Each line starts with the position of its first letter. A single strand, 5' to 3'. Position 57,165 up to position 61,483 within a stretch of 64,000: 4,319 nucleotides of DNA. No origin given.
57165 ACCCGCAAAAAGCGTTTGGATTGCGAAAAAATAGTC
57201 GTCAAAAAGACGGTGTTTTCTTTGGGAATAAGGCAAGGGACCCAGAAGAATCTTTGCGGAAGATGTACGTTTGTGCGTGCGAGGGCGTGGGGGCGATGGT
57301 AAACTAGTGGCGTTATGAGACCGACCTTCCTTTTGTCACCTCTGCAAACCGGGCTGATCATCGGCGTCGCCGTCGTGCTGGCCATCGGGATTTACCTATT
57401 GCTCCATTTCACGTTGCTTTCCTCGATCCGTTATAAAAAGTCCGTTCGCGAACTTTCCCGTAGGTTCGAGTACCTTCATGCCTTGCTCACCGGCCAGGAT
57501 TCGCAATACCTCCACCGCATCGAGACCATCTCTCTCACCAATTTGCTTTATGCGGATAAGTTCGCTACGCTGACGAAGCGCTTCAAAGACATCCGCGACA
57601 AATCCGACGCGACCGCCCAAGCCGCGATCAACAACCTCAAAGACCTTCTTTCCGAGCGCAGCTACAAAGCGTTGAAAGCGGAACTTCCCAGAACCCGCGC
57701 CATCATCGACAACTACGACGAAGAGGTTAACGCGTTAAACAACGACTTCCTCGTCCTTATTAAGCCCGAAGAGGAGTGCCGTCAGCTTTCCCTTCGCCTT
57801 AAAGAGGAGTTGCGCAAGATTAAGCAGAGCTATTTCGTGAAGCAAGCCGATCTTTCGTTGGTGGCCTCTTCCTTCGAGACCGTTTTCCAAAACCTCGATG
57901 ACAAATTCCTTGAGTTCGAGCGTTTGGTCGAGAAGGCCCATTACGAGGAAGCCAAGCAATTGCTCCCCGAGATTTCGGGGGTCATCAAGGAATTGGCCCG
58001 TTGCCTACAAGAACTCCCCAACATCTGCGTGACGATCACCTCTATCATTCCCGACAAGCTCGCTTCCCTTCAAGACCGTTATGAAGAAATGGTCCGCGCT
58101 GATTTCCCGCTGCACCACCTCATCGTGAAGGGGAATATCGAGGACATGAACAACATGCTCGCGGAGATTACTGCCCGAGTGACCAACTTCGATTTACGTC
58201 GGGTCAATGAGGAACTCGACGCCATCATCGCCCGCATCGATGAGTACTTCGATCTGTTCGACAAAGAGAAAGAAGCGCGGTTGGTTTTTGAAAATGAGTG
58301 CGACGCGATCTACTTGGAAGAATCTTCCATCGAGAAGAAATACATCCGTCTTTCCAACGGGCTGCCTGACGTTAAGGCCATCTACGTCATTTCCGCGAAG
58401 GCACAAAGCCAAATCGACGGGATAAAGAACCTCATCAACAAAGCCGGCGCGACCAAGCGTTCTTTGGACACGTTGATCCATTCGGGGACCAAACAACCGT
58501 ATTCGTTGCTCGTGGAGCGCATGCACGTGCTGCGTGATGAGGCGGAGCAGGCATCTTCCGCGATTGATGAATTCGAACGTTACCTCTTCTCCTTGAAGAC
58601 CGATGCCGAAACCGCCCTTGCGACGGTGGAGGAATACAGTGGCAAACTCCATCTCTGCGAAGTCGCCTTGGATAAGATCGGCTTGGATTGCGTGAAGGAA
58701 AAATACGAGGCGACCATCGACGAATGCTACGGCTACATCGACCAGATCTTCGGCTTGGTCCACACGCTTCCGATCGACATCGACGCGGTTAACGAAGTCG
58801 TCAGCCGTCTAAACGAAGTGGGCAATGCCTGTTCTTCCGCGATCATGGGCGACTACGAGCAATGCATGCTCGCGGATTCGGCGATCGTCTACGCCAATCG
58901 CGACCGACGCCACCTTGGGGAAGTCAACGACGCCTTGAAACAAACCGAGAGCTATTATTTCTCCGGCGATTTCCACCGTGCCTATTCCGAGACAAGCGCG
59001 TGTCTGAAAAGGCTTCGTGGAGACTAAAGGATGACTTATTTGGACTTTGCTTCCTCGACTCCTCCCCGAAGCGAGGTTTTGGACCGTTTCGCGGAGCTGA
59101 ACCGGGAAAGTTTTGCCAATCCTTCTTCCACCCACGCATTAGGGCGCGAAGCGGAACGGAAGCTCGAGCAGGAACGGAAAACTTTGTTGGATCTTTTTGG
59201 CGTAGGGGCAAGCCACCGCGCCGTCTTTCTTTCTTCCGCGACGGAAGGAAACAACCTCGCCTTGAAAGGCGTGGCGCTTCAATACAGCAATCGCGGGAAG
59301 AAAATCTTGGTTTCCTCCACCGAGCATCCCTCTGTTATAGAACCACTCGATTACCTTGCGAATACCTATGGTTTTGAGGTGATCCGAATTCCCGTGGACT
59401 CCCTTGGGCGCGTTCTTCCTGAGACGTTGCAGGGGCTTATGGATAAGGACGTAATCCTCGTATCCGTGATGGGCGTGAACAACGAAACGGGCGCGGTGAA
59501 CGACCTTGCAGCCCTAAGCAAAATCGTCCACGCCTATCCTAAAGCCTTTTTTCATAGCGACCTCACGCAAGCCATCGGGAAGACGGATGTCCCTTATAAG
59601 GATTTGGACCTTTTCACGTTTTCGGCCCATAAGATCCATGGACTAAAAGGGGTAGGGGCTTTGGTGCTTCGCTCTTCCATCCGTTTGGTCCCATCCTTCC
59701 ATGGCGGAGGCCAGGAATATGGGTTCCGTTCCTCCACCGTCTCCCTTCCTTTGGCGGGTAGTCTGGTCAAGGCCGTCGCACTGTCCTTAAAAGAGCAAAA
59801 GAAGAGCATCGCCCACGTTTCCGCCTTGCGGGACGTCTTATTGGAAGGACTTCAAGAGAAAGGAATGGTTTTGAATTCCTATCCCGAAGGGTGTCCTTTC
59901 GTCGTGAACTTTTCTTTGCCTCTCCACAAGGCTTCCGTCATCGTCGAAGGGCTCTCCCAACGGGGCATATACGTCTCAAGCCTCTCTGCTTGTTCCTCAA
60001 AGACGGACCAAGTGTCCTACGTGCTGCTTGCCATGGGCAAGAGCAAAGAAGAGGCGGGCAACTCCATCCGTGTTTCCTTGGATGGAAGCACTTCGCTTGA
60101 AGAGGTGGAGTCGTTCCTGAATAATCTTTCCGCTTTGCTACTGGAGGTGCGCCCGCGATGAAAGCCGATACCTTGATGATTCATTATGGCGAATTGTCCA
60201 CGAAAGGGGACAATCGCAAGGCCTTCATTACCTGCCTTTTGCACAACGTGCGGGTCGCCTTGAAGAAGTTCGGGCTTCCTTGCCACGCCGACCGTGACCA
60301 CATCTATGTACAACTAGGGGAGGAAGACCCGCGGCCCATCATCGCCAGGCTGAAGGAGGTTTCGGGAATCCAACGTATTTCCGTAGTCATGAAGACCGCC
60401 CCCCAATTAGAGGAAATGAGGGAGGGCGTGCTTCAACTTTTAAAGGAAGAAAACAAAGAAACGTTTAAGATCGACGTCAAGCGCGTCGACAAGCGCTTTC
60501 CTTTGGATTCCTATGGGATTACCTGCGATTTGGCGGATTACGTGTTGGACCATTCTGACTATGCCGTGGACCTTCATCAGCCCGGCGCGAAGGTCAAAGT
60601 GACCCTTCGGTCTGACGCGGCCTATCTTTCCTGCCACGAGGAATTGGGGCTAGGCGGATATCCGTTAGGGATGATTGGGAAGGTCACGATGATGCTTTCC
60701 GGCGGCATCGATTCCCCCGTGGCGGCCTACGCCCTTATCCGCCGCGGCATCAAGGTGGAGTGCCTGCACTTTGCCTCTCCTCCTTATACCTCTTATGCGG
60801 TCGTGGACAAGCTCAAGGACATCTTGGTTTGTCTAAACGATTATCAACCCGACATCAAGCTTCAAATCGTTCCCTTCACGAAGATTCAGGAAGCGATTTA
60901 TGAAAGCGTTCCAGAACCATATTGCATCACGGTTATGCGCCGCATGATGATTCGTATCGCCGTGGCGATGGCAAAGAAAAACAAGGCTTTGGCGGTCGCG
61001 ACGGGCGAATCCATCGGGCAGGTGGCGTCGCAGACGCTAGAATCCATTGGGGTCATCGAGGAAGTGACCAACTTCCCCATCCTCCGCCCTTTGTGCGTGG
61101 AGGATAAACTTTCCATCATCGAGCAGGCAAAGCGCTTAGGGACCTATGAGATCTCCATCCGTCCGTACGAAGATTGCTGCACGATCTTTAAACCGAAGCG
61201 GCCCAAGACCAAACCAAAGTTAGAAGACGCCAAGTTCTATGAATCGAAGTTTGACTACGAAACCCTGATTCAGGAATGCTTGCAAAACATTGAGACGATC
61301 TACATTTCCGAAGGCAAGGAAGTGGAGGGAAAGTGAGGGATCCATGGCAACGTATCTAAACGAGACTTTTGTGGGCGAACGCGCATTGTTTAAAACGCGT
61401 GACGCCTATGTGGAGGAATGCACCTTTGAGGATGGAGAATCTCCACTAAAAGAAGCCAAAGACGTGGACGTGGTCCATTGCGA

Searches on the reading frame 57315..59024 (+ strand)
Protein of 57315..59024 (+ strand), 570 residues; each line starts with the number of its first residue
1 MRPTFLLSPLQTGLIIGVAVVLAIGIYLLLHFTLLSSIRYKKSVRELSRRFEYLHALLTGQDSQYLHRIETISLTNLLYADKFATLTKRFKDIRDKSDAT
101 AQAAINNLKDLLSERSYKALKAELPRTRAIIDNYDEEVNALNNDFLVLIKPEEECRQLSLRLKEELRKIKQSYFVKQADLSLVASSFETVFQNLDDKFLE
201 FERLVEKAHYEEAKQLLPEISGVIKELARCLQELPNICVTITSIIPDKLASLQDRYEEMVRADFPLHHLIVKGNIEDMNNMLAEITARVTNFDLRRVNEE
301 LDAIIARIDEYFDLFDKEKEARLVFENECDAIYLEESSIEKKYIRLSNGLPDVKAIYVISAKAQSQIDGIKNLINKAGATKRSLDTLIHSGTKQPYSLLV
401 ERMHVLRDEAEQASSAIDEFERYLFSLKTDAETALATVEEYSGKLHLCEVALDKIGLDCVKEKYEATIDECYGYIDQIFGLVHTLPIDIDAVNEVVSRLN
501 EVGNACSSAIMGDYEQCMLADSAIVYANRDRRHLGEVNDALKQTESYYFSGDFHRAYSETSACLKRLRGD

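Call 50: search_protein_families(library=pfam, proteins=[window:57315-59024:+], max_evalue=0.00001)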
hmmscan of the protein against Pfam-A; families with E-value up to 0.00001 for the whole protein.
window:57315-59024:+ (570 aa): 1 family
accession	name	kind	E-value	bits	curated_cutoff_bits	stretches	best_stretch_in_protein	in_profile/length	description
PF06160.17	EzrA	-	5.2e-66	223.5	39.6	1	20-566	6-544/557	Septation ring formation regulator, EzrA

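Call 100: find_related_loci(query=window:57315-59024:+, collection=genome_contigs, flank=500)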
Query window:57315-59024:+ (570 aa) in genome_contigs; peptide patterns used: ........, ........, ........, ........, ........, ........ (x = any residue, [..] = any of these).
90 stretches matched a pattern; 19 encode a relative of the query (tblastn E <= 1e-3); 19 distinct loci.
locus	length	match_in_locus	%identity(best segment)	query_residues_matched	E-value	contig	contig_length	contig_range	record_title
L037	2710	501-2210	75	1-570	0e+0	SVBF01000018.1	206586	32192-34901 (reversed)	MAG: Erysipelotrichaceae bacterium isolate SIG221 k141_716368, whole genome shotgun sequence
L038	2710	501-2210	75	1-570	0e+0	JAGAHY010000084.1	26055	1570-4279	MAG: Bacilli bacterium isolate RGIG8459 Water_deer_Abomasum.Co__c252217, whole genome shotgun sequence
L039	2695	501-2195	77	6-570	0e+0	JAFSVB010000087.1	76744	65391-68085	MAG: Bacilli bacterium isolate RGIG3500 Goat_Rumen.Co__c883051, whole genome shotgun sequence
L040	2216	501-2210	71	1-570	0e+0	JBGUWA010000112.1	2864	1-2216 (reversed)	MAG: Candidatus Enteromonas sp. isolate ruminal_MAG_88 ruminal_MAG_88_contig_0112, whole genome shotgun sequence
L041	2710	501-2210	64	1-570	0e+0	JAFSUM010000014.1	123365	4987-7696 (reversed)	MAG: Bacilli bacterium isolate RGIG3485 Goat_Rumen.Co__c757061, whole genome shotgun sequence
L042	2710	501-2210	59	1-570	0e+0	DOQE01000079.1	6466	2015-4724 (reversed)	MAG TPA_asm: Bacillota bacterium isolate UBA11541 contig_29027, whole genome shotgun sequence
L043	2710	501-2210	59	1-570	0e+0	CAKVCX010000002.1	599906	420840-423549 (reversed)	MAG: uncultured Bacilli bacterium isolate REFINED_METABAT215_TOP10_CONTIGS_1500_ASSEMBLY_K77_MERGED__Hadza_MoBio_hadza-A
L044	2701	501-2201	58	3-570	0e+0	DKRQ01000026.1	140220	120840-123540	MAG TPA_asm: Bacillales bacterium UBA7278 UBA7278_contig_168, whole genome shotgun sequence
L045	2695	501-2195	57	5-570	0e+0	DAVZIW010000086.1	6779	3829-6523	MAG TPA_asm: Candidatus Enteromonas sp. isolate gSpreadC_ID_56 NODE_1787_length_6779_cov_4.683076, whole genome shotgun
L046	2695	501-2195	57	5-570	0e+0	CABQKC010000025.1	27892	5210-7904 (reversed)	MAG TPA_asm: uncultured Bacillales bacterium isolate MGYG-HGUT-00664 genome assembly, contig: GUT_GENOME021839_25, whole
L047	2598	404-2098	57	5-570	0e+0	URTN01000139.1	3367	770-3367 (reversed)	uncultured Mollicutes bacterium isolate UMGS1337 genome assembly, contig: NODE_10165_length_3367_cov_5.436292, whole gen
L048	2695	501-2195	57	5-570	0e+0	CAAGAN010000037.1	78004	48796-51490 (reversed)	MAG TPA_asm: Bacilli bacterium, isolate HGM10937, WGS project CAAGAN010000000 data, contig: SRS476019_56_k119_185840, wh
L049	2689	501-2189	51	3-570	0e+0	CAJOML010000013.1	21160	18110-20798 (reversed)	uncultured Bacilli bacterium isolate Reindeer_2_mag_150 genome assembly, contig: scaffold_2167, whole genome shotgun seq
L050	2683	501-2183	51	9-570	0e+0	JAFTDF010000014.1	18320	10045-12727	MAG: Bacilli bacterium isolate RGIG3712 Goat_Rumen.Co__c843014, whole genome shotgun sequence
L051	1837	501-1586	62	5-367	2e-151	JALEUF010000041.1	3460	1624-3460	MAG: Bacillales bacterium isolate SUG340 k141_200803, whole genome shotgun sequence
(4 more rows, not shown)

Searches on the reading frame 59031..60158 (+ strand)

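Call 50: search_protein_families(library=pfam, proteins=[window:59031-60158:+], max_evalue=0.00001)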
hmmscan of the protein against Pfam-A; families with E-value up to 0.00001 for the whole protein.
window:59031-60158:+ (376 aa): 2 families
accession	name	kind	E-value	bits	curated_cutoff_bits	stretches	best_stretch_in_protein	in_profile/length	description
PF00266.25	Aminotran_5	-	5.9e-53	180.6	21.5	1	2-362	1-371/371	Aminotransferase class-V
PF00155.27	Aminotran_1_2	-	4.7e-07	29.8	19.7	1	49-323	48-338/361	Aminotransferase class I and II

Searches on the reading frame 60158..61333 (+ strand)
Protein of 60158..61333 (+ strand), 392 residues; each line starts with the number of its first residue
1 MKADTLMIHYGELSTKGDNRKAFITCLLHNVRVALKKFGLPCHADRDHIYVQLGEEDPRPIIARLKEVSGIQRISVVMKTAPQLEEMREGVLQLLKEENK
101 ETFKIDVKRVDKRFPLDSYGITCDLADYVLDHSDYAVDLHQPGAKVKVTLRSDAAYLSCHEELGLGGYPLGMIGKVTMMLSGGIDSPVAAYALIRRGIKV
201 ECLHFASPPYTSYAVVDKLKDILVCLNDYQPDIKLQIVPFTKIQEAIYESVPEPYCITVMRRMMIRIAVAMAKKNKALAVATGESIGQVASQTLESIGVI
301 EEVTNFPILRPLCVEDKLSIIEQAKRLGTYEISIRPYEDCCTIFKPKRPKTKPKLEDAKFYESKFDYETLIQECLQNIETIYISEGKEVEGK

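Call 50: search_protein_families(library=pfam, proteins=[window:60158-61333:+], max_evalue=0.00001)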
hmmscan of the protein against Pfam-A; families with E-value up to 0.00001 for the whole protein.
window:60158-61333:+ (392 aa): 3 families
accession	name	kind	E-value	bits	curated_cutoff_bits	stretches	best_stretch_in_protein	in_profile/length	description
PF02568.20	ThiI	-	2.5e-64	217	20.5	1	172-366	2-196/197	Thiamine biosynthesis protein (ThiI)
PF22025.1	ThiI_fer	-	6.6e-20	71.8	25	1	6-75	2-72/72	ThiI ferredoxin-like domain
PF02926.22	THUMP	-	3.8e-13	50.1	20.6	1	84-159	4-83/84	THUMP domain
